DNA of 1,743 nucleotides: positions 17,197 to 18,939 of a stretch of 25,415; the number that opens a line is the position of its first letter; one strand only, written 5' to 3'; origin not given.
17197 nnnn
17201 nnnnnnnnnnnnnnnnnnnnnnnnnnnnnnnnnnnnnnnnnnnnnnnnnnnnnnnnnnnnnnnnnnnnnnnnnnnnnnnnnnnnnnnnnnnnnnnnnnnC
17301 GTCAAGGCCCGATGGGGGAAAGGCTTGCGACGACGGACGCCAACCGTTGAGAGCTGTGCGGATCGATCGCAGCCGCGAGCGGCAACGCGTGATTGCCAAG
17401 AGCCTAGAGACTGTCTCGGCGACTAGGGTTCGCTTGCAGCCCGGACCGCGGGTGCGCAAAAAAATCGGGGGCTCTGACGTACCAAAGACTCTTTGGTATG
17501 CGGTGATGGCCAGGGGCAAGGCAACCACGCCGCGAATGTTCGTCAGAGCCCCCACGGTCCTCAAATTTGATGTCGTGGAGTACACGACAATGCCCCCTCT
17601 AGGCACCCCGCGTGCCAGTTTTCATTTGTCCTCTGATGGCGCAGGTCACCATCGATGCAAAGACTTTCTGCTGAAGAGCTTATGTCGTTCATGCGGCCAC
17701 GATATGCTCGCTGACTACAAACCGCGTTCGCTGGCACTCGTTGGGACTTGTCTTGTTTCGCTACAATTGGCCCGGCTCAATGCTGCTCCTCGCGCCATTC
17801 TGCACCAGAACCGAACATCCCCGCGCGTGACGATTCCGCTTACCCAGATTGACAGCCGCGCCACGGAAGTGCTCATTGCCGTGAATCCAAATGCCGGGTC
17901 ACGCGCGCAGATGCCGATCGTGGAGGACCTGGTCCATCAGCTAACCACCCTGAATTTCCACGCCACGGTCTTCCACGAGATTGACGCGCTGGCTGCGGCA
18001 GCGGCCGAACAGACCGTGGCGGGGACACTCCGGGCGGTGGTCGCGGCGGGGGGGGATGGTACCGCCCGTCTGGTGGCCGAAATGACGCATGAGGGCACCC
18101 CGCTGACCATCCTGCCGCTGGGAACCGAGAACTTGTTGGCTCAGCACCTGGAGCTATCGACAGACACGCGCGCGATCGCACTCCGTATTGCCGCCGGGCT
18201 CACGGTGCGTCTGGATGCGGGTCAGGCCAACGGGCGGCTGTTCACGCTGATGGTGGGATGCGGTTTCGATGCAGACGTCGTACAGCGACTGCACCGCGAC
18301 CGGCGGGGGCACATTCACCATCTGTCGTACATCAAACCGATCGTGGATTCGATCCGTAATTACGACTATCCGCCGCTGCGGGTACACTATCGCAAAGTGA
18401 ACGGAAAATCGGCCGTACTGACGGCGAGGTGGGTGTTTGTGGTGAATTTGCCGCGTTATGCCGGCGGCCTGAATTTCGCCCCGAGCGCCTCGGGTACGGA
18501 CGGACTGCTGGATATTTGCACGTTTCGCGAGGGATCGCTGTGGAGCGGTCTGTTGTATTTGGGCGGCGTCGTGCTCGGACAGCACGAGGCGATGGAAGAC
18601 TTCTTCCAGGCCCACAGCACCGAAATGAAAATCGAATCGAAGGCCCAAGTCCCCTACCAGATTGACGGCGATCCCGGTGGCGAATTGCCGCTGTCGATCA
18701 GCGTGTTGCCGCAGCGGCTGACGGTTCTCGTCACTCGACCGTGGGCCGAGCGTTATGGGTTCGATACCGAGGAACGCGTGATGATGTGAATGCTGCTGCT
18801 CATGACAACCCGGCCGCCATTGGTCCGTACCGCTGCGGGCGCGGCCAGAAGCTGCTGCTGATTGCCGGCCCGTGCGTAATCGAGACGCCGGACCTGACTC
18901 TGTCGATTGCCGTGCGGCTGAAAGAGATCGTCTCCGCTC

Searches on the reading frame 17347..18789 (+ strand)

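Call 7: search_protein_families(library=pfam, proteins=[window:17347-18789:+])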
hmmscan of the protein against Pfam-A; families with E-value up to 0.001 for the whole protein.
window:17347-18789:+ (480 aa): 4 families
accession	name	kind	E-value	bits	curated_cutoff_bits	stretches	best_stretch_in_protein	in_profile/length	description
PF19279.4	YegS_C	-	2.5e-21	76.5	27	1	303-462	3-158/158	YegS C-terminal NAD kinase beta sandwich-like domain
PF00781.29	DAGK_cat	-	5.5e-16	58.7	23.6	1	175-293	2-124/125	Diacylglycerol kinase catalytic domain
PF00609.24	DAGK_acc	-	0.00018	22.4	27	0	304-443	7-158/158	Diacylglycerol kinase accessory domain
PF01513.26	NAD_kinase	-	0.00071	20.3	25.5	0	219-266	64-112/130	ATP-NAD kinase N-terminal domain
